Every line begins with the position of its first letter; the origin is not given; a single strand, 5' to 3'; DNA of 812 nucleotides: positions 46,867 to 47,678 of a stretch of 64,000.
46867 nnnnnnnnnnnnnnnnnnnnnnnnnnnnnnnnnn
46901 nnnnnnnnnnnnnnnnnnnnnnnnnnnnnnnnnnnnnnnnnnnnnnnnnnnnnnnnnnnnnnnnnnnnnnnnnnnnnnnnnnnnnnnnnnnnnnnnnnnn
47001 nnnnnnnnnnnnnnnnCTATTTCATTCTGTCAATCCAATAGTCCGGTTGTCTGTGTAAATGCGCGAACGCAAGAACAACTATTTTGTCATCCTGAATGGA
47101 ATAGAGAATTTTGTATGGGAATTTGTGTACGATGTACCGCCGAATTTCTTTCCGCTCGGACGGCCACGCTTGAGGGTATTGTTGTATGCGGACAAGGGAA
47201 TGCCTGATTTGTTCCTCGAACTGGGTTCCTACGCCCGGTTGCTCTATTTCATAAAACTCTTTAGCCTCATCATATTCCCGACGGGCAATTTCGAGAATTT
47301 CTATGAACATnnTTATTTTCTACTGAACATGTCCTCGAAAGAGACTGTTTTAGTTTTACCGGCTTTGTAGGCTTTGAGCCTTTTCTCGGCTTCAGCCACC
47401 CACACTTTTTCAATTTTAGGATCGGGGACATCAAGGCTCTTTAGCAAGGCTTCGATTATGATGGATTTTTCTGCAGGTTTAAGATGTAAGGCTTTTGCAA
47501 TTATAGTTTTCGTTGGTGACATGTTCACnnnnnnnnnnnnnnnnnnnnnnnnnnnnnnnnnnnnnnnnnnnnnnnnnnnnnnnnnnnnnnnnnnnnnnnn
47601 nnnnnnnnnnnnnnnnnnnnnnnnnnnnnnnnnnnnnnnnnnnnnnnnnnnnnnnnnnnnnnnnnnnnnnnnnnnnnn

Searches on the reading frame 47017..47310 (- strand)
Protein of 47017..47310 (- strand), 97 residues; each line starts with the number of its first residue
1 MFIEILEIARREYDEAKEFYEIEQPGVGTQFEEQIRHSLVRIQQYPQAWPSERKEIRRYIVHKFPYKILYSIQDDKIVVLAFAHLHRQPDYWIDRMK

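Call 47: find_encoding_contigs(protein=window:47017-47310:-, flank=8000, max_places=10)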
Protein window:47017-47310:- (97 aa): 8 contigs read that carry it; 8 places shown.
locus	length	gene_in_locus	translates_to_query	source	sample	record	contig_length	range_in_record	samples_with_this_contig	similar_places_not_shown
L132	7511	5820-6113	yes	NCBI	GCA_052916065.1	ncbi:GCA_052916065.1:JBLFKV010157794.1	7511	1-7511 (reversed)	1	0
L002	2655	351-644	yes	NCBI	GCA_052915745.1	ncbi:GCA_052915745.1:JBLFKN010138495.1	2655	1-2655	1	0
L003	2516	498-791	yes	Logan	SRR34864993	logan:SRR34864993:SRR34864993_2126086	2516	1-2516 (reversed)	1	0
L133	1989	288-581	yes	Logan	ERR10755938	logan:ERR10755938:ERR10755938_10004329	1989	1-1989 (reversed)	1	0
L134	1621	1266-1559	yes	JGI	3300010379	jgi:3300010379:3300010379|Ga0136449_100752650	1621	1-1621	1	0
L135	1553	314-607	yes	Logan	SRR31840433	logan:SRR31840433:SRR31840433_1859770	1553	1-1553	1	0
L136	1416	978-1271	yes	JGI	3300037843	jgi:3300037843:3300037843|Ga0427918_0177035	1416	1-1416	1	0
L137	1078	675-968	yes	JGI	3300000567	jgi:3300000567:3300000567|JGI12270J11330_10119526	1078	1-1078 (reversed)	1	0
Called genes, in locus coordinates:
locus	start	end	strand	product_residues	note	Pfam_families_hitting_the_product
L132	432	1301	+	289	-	-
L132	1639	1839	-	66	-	-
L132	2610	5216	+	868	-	PF17203:sCache_3_2, PF02743:dCache_1, PF00672:HAMP, PF00989:PAS, PF13188:PAS_8, PF13426:PAS_9, PF00512:HisKA, PF02518:HATPase_c, +3 more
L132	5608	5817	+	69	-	PF09720:Unstab_antitox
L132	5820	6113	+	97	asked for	PF05016:ParE_toxin (weak)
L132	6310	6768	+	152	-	-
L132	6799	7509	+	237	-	?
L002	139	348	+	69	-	PF09720:Unstab_antitox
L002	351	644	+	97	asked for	PF05016:ParE_toxin (weak)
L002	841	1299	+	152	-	-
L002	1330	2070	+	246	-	PF03695:UPF0149 (weak), PF02810:SEC-C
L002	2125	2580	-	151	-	-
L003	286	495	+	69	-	PF09720:Unstab_antitox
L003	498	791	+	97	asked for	PF05016:ParE_toxin (weak)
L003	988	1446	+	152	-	-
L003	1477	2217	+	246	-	PF03695:UPF0149 (weak), PF02810:SEC-C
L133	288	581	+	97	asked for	PF05016:ParE_toxin (weak)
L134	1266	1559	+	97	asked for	PF05016:ParE_toxin (weak)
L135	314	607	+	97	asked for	PF05016:ParE_toxin (weak)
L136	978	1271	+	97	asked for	PF05016:ParE_toxin (weak)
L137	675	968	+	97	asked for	PF05016:ParE_toxin (weak)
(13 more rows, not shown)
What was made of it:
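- Seven other contigs show the window's arrangement (call 47).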

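Call 80: search_protein_families(library=phrogs, proteins=[window:47017-47310:-], max_evalue=0.001)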
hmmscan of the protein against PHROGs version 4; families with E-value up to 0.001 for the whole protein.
window:47017-47310:- (97 aa): 1 family
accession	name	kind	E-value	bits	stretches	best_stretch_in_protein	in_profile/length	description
phrog_2455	-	unknown function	8.1e-05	23.9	1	7-92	9-98/99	-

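Call 81: search_protein_families(library=ncbifam, proteins=[window:47017-47310:-], max_evalue=0.001)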
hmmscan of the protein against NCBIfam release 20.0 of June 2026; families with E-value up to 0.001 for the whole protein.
window:47017-47310:- (97 aa): 0 families

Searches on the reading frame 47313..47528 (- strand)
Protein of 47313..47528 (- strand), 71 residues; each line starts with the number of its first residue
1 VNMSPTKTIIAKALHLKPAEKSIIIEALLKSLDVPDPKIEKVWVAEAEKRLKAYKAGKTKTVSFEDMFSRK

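Call 80: search_protein_families(library=phrogs, proteins=[window:47313-47528:-], max_evalue=0.001)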
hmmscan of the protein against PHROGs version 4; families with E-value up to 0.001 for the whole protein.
window:47313-47528:- (71 aa): 0 families

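Call 81: search_protein_families(library=ncbifam, proteins=[window:47313-47528:-], max_evalue=0.001)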
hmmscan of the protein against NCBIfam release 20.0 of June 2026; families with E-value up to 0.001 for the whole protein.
window:47313-47528:- (71 aa): 1 family
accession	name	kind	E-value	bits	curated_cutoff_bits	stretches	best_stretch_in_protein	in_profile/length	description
TIGR02574.1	stabl_TIGR02574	hypoth_equivalog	7.1e-09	35.5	31.9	1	13-70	2-61/65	putative addiction module component, TIGR02574 family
